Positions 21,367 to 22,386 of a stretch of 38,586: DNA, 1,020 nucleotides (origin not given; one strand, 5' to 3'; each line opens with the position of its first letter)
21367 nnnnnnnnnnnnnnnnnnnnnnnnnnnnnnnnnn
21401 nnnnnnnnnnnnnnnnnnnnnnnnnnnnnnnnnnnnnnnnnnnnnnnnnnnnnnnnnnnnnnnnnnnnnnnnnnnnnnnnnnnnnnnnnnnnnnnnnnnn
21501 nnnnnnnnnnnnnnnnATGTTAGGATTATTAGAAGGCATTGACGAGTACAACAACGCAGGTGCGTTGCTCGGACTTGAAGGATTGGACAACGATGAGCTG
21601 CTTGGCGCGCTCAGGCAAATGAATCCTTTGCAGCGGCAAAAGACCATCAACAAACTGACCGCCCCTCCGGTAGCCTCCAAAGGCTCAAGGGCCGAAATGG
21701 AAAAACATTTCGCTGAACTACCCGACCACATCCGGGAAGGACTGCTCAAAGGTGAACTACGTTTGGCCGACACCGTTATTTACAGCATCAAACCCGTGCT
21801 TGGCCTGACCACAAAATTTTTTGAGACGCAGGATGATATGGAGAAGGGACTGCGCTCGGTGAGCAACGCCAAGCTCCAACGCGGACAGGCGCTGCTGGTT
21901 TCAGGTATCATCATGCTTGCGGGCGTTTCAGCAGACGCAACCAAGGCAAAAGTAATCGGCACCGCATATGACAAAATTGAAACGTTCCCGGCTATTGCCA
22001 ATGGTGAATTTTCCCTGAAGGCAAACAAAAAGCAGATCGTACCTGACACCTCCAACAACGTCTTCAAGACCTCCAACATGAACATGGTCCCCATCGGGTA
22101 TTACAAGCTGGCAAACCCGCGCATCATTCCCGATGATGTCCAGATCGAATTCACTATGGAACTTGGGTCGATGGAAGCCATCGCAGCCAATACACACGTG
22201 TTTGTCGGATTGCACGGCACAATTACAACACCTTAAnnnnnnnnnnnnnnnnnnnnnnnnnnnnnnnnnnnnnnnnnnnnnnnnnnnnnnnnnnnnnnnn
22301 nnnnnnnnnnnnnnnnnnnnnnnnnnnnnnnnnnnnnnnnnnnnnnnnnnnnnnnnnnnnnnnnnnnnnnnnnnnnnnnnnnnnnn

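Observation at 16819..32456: About 16 kb of phage-like genes with a lysis cassette but no recognisable terminase, portal, HK97 capsid or tail genes: a candidate non-tailed, membrane-containing virus or a new kind of mobile element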

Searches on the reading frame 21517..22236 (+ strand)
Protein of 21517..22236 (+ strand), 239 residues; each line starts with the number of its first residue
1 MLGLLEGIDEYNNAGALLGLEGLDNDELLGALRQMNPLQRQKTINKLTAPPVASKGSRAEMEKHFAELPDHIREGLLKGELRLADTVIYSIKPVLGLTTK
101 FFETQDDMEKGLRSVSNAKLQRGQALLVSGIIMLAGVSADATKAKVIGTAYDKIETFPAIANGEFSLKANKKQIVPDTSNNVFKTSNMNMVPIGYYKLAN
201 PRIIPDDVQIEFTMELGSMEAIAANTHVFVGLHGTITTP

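Call 5: search_protein_families(library=pfam, max_evalue=0.05, proteins=[window:21517-22236:+])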
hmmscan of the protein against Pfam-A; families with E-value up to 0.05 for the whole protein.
window:21517-22236:+ (239 aa): 0 families

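Call 8: search_protein_families(library=phrogs, max_evalue=0.01, proteins=[window:21517-22236:+])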
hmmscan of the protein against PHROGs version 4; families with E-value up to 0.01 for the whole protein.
window:21517-22236:+ (239 aa): 0 families

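Call 15: find_homologous_proteins(query=window:21517-22236:+)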
Query window:21517-22236:+ (239 aa): 1595 proteins with E <= 0.001 among 2789 candidates; the best 120 are listed.
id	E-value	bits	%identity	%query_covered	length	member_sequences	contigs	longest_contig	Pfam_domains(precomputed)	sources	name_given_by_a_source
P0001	2.1e-150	517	100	100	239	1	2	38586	-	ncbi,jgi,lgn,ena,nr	ncbi:MAG TPA: hypothetical protein VD905_19630 [Flavobacteriales bacterium]|nr:hypothetical protein 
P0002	2.9e-131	454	88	100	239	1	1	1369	-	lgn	-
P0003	1.8e-116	406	78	100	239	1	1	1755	-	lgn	-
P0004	7.6e-116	404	74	100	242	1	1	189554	-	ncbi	-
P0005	1.8e-115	402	77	100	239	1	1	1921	-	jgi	jgi:hypothetical protein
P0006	2.3e-113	395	73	100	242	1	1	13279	-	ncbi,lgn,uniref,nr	ncbi:MAG: hypothetical protein EWV91_07050 [Microcystis aeruginosa Ma_QC_Ca_00000000_S207]|uniref:Un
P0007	1.4e-112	393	78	100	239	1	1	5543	-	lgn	-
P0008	1.8e-112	392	75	100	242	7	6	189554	-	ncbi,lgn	-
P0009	4.1e-112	391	74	100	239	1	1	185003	-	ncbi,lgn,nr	ncbi:MAG: hypothetical protein IT233_00625 [Bacteroidia bacterium]|nr:hypothetical protein [Bacteroi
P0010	4.7e-112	391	71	100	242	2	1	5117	-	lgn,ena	-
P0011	6.7e-112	391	77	100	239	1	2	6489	-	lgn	-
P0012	1.1e-111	390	73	100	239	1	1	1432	-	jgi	jgi:hypothetical protein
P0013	3.1e-111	388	74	100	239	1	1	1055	-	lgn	-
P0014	4.2e-111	388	74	100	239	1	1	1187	-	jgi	jgi:hypothetical protein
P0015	4.2e-111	388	73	100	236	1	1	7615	-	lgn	-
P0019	3.4e-110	385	74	100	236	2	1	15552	-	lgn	-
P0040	1.2e-107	377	71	100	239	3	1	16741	-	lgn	-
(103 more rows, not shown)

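Call 17: find_encoding_contigs(protein=P0040, flank=10000, max_places=3)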
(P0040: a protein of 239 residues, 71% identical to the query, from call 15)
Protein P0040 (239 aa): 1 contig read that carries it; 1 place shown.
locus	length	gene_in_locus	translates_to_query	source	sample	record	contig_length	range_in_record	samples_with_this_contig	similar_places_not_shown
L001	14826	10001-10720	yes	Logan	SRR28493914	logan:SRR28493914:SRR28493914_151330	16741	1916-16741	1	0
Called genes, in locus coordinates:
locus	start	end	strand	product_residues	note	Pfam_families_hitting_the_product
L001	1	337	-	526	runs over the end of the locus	PF18962:Por_Secre_tail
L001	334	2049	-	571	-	PF00394:Cu-oxidase (faint), PF07732:Cu-oxidase_3, PF07731:Cu-oxidase_2, PF18962:Por_Secre_tail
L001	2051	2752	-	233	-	PF18962:Por_Secre_tail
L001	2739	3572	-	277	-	PF18962:Por_Secre_tail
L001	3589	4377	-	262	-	PF18962:Por_Secre_tail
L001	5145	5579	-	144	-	-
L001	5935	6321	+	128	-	-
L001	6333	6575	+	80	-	-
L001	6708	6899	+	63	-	-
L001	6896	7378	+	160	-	-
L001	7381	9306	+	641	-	-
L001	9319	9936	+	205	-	-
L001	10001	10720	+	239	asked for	-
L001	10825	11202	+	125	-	-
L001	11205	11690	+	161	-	-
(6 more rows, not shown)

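Call 18: find_encoding_contigs(protein=P0019, flank=10000, max_places=3)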
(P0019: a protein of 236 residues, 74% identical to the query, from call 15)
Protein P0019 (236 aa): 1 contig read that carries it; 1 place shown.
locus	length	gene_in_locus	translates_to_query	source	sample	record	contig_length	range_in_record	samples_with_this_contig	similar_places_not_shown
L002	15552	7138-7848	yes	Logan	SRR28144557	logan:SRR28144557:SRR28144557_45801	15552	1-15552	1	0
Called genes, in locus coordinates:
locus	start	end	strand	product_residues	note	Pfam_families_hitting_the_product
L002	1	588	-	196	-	?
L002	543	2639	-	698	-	PF13588:HSDR_N_2, PF02384:N6_Mtase, PF07669:Eco57I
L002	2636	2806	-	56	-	-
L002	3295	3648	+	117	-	-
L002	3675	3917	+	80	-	-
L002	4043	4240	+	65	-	-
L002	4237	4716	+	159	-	-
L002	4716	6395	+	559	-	-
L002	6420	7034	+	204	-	-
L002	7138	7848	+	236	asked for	-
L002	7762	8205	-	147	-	-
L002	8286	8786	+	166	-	-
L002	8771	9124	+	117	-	-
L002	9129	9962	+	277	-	-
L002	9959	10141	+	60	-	-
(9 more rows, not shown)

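Call 20: find_related_loci(query=A1, collection=viral_contigs, flank=10000)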
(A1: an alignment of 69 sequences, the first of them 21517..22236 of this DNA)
Query A1 (239 aa) in viral_contigs; peptide patterns used: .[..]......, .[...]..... (x = any residue, [..] = any of these).
84 stretches matched a pattern; 2 encode a relative of the query (tblastn E <= 1e-3); 2 distinct loci.
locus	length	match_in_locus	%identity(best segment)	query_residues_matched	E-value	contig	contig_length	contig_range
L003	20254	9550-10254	63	5-239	1e-99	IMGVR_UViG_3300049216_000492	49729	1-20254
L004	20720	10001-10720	70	1-239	6e-112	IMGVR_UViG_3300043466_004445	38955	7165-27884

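Call 21: find_related_loci(query=A1, collection=genome_contigs, flank=10000)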
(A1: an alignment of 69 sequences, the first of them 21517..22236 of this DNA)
Query A1 (239 aa) in genome_contigs; peptide patterns used: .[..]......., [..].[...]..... (x = any residue, [..] = any of these).
370 stretches matched a pattern; 280 encode a relative of the query (tblastn E <= 1e-3); the best 80 are kept; 80 distinct loci.
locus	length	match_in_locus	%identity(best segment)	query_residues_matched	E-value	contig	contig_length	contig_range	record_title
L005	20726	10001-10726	76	1-239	1e-122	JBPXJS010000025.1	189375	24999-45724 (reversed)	MAG: Bacteroidota bacterium isolate mt_P1 k141_271563, whole genome shotgun sequence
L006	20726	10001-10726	75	1-239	1e-120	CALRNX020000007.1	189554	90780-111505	MAG: Chitinophaga pinensis isolate JJ-KL21111-146-3-mx-bin594 genome assembly, contig: JJ-KL21111-146-C17, whole genome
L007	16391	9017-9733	72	1-239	9e-117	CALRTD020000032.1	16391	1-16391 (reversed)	MAG: Synechococcus sp. UW140 isolate JJ-JE56-12-3-mx-bin559 genome assembly, contig: JJ-RDS211-73-C233, whole genome sho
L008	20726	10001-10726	74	1-239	9e-117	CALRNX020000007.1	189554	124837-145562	MAG: Chitinophaga pinensis isolate JJ-KL21111-146-3-mx-bin594 genome assembly, contig: JJ-KL21111-146-C17, whole genome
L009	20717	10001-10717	72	1-239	3e-116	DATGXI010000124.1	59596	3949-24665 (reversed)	MAG TPA_asm: Flavobacteriales bacterium isolate SMAG_U10605 k141_137229, whole genome shotgun sequence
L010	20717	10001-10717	72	1-239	3e-116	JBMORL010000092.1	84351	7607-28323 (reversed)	MAG: Bacteroidota bacterium isolate Betzabe_MAG179 MAG179_92, whole genome shotgun sequence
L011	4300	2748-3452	72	5-239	7e-114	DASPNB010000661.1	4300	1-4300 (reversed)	MAG TPA_asm: Flavipsychrobacter sp. isolate SMAG_U12110 k141_494232, whole genome shotgun sequence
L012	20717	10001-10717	72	1-239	4e-113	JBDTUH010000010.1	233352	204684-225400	MAG: Chitinophagaceae bacterium isolate cluster3_bin.4 NODE_34_length_233352_cov_13.799063, whole genome shotgun sequenc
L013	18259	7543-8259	70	1-239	2e-112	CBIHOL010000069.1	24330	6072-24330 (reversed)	MAG TPA_asm: uncultured bacterium isolate SRR18156209_metabat2_50 genome assembly, contig: ERZ27336869.1497, whole genom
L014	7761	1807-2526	71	1-239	2e-112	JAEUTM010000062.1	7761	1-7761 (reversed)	MAG: Bacteroidia bacterium isolate new MAG-329 k141_476750, whole genome shotgun sequence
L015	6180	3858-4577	71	1-239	8e-112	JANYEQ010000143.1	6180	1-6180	MAG: Bacteroidetes bacterium isolate 338R_metabinner_3 338R_k141_509475, whole genome shotgun sequence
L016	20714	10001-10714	71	5-239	3e-111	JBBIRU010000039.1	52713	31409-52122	MAG: Bacteroidota bacterium isolate QH2S170213_bin_357 NODE_406_length_52713_cov_2.85424, whole genome shotgun sequence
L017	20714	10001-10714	72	5-239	3e-111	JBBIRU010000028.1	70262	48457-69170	MAG: Bacteroidota bacterium isolate QH2S170213_bin_357 NODE_255_length_70262_cov_2.82019, whole genome shotgun sequence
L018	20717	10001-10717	68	1-239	3e-111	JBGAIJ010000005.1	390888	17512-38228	MAG: Ferruginibacter sp. isolate MAG_AAO_H125.22 AAOH125-22_opera_contig_104, whole genome shotgun sequence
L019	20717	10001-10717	68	1-239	3e-111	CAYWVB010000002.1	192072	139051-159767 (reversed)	MAG TPA_asm: uncultured Terrimonas sp. isolate SRP263991_co5_148 genome assembly, contig: NODE_109_length_192072_cov_15.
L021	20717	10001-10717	69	1-239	7e-111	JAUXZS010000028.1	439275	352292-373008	MAG: Bacteroidota bacterium isolate C18_maxbin.119 C18_k141_469892, whole genome shotgun sequence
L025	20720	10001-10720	70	1-239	2e-110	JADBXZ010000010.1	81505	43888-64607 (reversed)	MAG: Bacteroidetes bacterium isolate M165S2SP1A01QC M165S2_10, whole genome shotgun sequence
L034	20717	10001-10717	69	1-239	2e-109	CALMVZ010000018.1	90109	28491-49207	MAG TPA_asm: uncultured Bacteroidetes bacterium isolate SRR6670123_bin.16_CONCOCT_v1.1_MAG genome assembly, contig: ERZ5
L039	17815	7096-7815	69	1-239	2e-109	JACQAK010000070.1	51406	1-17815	MAG: Bacteroidetes bacterium isolate NC_groundwater_914_Pr1_S-0.2um_36_15 Montesol18-Sp2_coassembly_scaffold_131763, who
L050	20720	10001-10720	69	1-239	1e-108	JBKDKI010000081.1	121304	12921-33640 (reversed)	MAG: Sphingobacteriaceae bacterium isolate samp_2119_concoct_958 samp_2119_953982, whole genome shotgun sequence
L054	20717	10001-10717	69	1-239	2e-108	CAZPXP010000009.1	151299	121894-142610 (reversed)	MAG TPA_asm: uncultured Ferruginibacter sp. isolate SRP292972_co3_135 genome assembly, contig: NODE_143_length_151299_co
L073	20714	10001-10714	68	1-239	2e-107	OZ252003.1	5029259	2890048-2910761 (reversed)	MAG: Flavisolibacter sp. isolate 3bffe827-7359-4958-bd84-0616f158acfb genome assembly, chromosome: 1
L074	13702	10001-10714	70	1-239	3e-107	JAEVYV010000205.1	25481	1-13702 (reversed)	MAG: Bacteroidetes bacterium isolate OH_PBB_145 k127_1078328, whole genome shotgun sequence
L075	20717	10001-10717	67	1-239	3e-107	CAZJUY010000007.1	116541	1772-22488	MAG TPA_asm: uncultured Chitinophaga sp. isolate SRP287453_co1_11 genome assembly, contig: NODE_162_length_116541_cov_7.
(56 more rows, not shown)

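Call 27: predict_structure(alignment_id=A1)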
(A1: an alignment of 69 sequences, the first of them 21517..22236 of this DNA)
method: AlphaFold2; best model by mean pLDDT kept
length: 239 residues; sequences in the alignment: 69
mean_pLDDT: 77.8   pTM: 0.67
mean pLDDT of the five models: 77.8, 73.5, 73.2, 70.7, 58.1
residues with pLDDT >= 90: 43; 70-90: 132; 50-70: 51; < 50: 13
segments of 3 or more residues with pLDDT < 50: 7-11
pLDDT, mean of each block of 10 residues (from residue 1): 48 49 63 76 69 62 81 87 88 91 63 67 88 92 87 89 86 73 73 81 86 90 91 88
secondary structure, 60 per line:
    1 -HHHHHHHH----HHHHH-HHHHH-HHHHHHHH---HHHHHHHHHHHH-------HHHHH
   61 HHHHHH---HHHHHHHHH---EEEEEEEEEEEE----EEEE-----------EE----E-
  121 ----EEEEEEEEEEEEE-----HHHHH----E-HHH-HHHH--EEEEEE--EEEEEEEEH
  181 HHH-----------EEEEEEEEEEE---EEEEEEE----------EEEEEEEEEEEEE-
elements in order: H2-9 H14-18 H20-24 H26-33 H37-48 H56-66 H70-78 E82-93 E98-101 E125-137 H143-147 H158-161 E164-169 E172-179 H180-183 E195-205 E209-215 E226-238

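Call 30: fold_search(model_id=the predicted structure, library=pdb)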
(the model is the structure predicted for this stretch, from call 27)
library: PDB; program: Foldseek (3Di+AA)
matches with E <= 10: 985; with E <= 0.001: 1
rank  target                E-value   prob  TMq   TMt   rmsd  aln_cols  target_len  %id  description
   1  8a06                  2.0e-04  0.91  0.19  0.27  10.3       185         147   10  Flavobacterium infecting lipid-containing phage FLiP penton protein (released 2022-12-14)
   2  8rbt_A                1.9e-03  0.99  0.36  0.20   8.9       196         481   12  Emiliania huxleyi virus 201 (EhV-201) capsid proteins predicted by AlphaFold2 fitted into a cryo-EM density map of the (released 2023-12-20)
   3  8rbs_A1               1.9e-03  0.99  0.36  0.20   8.9       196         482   12  Emiliania huxleyi virus 201 (EhV-201) asymmetrical unit of capsid proteins predicted by AlphaFold2 fitted into the cr (released 2023-12-20)
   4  7pe1_AC               2.4e-03  0.51  0.21  0.25   9.6       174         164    9  Cryo-EM structure of BMV-derived VLP expressed in E. coli and assembled in the presence of tRNA (tVLP) (released 2022-03-02)
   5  6oj0_A                3.3e-03  0.98  0.36  0.45   8.1       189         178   12  Cryo-EM reconstruction of Sulfolobus polyhedral virus 1 (SPV1) (released 2019-10-02)
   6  8dsn_A                5.1e-03  0.95  0.29  0.23   6.9       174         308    6  Peptidylglycine alpha hydroxylating monoxygenase, Q272A (released 2023-03-22)
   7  9k09_A                6.1e-03  0.75  0.28  0.20  11.0       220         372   12  Cyanophage A4 portal-tail complex (released 2025-04-09)
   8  6ojn_A                6.1e-03  0.69  0.28  0.18  11.6       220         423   10  Comparative Model of SGIV Major Coat Protein (MCP) Trimer Based on Cryo-EM Map (released 2019-06-12)
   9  8cpy_I                8.4e-03  0.51  0.23  0.31   9.1       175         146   10  Extended cowpea chlorotic mottle virus (released 2023-09-27)
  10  6oj0_Z                1.1e-02  0.38  0.23  0.29  11.0       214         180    9  Cryo-EM reconstruction of Sulfolobus polyhedral virus 1 (SPV1) (released 2019-10-02)
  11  8dsn_K                1.5e-02  0.91  0.30  0.24   6.7       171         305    5  Peptidylglycine alpha hydroxylating monoxygenase, Q272A (released 2023-03-22)
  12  6yg8_D                1.6e-02  0.51  0.25  0.12   7.3       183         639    8  Cryo-EM structure of a BcsB pentamer in the context of an assembled Bcs macrocomplex (released 2021-02-24)
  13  1f15_A                1.6e-02  0.33  0.21  0.28  10.5       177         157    9  CUCUMBER MOSAIC VIRUS (STRAIN FNY) (released 2000-06-21)
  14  1phm                  1.7e-02  0.80  0.28  0.24   6.0       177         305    6  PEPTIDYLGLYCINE ALPHA-HYDROXYLATING MONOOXYGENASE (PHM) FROM RAT (released 1998-11-11)
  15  8dsl_A                1.7e-02  0.75  0.27  0.22   7.3       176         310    6  Peptidylglycine alpha hydroxylating monooxygenase, Q272E (released 2023-03-22)
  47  9n7v_A                3.9e-02  0.14  0.15  0.12  11.8       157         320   11  H1 hemagglutinin (A/Michigan/45/2015) in complex with anchor-targeting Fab ST4 (released 2026-02-18)
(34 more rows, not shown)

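Call 31: fold_search(model_id=the predicted structure, library=viral)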
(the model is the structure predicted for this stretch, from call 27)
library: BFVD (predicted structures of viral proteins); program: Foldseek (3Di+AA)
matches with E <= 10: 1479; with E <= 0.001: 23
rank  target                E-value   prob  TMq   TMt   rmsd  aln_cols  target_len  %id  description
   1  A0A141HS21            3.8e-05  1.00  0.34  0.35  24.0       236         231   12  (no name in the UniProt tables at hand)
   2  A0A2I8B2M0            4.5e-05  0.87  0.23  0.22  17.4       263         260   11  (no name in the UniProt tables at hand)
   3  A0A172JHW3            1.4e-04  1.00  0.31  0.32  13.1       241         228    8  Uncharacterized protein [Bacillus phage AR9]
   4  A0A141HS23            1.4e-04  0.98  0.26  0.27  18.4       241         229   10  (no name in the UniProt tables at hand)
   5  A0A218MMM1            2.3e-04  0.99  0.32  0.14  11.0       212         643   10  Uncharacterized protein [uncultured virus]
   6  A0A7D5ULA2            2.6e-04  0.94  0.27  0.17  12.8       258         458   12  Uncharacterized protein [Scale drop disease virus]
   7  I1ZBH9                3.3e-04  1.00  0.39  0.44  11.4       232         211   12  (no name in the UniProt tables at hand)
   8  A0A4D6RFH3            4.0e-04  0.89  0.24  0.30  10.7       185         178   10  (no name in the UniProt tables at hand)
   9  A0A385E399            4.0e-04  0.35  0.17  0.16  25.0       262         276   13  (no name in the UniProt tables at hand)
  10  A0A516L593            4.2e-04  1.00  0.29  0.50   8.6       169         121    9  (no name in the UniProt tables at hand)
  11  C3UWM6                4.2e-04  0.99  0.31  0.37   9.0       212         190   11  Major capsid protein (Fragment) [Rana plancyi virus MS-2009a]
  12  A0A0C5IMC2            4.5e-04  0.85  0.26  0.26  12.2       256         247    8  (no name in the UniProt tables at hand)
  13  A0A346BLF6            5.8e-04  0.63  0.23  0.21  16.9       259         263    8  Capsid protein [Chicken associated cyclovirus 2]
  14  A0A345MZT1            6.1e-04  0.89  0.27  0.30  11.0       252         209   10  (no name in the UniProt tables at hand)
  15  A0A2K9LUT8            6.1e-04  0.28  0.18  0.18  19.0       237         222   12  Capsid [uncultured virus]
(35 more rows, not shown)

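Call 57: search_dna_similar(query=window:21517-22233:+, collection=phages, mode=protein, max_evalue=1, max_rows=15)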
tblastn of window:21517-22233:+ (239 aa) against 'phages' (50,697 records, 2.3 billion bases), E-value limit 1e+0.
No match.

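Call 58: search_solved_structures(query=A1, max_evalue=10)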
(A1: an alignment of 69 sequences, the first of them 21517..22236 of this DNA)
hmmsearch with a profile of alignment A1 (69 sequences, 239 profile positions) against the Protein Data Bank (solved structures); distinct sequences matched with E-value up to 10: 1.
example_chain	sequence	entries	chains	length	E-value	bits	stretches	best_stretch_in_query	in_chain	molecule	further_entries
5vjy_A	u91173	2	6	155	2.1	10.9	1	162-202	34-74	dUTP pyrophosphatase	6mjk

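Call 59: search_dna_similar(query=window:21517-22233:+, collection=plasmids, mode=protein, max_evalue=0.001, max_rows=15)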
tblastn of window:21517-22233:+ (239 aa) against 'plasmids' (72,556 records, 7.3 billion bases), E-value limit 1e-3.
Records with a match: 2; places in all: 2; records where one place covers at least 80% of the query: 0.
Best place of each record, by identity: <60% 2.
By first word of the organism name: Persicobacter 2.
By predicted mobility (MOB-suite, as given by PLSDB): non-mobilizable 2.
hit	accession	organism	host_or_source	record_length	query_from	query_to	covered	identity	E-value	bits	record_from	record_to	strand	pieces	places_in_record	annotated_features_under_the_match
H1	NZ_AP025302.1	Persicobacter psychrovividus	-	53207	57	204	62%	28.2%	6e-11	69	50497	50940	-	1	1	hypothetical protein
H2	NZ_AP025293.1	Persicobacter psychrovividus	-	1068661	57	204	62%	28.2%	6e-11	69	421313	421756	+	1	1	none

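Call 61: get_annotated_region(hit=H1, flank=15000)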
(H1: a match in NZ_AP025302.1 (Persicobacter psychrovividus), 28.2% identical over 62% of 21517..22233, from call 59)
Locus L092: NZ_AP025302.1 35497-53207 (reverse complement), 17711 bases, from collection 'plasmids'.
description: Persicobacter psychrovividus strain NBRC 101262 plasmid pPP10, complete sequence
organism: Persicobacter psychrovividus (NCBI taxid 387638)
taxonomy: Bacteria; Bacteroidota; Cytophagia; Cytophagales; Persicobacteraceae; Persicobacter; Persicobacter psychrovividus
host: -; source: -; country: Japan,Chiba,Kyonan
typing (MOB-suite, as given by PLSDB): non-mobilizable
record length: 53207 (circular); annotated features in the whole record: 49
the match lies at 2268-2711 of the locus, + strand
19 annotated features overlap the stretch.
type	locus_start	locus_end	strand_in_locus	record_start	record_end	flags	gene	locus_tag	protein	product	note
CDS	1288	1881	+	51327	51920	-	-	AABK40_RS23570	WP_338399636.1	hypothetical protein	-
CDS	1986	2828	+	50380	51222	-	-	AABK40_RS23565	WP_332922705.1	hypothetical protein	-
CDS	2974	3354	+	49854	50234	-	-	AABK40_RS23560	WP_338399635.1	hypothetical protein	-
CDS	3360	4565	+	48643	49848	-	-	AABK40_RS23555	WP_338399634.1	hypothetical protein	-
CDS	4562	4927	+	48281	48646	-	-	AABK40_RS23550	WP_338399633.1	hypothetical protein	-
CDS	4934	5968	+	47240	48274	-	-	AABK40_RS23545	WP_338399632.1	hypothetical protein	-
CDS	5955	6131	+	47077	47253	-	-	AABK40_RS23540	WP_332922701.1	hypothetical protein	-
CDS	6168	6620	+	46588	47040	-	-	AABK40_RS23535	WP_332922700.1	hypothetical protein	-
CDS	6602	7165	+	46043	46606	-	-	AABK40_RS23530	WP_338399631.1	hypothetical protein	-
CDS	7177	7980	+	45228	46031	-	-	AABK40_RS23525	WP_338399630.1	hypothetical protein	-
CDS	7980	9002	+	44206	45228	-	-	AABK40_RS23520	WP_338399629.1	hypothetical protein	-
CDS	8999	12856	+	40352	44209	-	-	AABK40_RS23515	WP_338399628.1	strawberry notch-like NTP hydrolase domain-containing protein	-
CDS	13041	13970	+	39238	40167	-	-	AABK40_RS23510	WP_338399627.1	hypothetical protein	-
CDS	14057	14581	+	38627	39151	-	-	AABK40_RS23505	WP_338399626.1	AAA family ATPase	-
CDS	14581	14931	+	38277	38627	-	-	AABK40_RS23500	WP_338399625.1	hypothetical protein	-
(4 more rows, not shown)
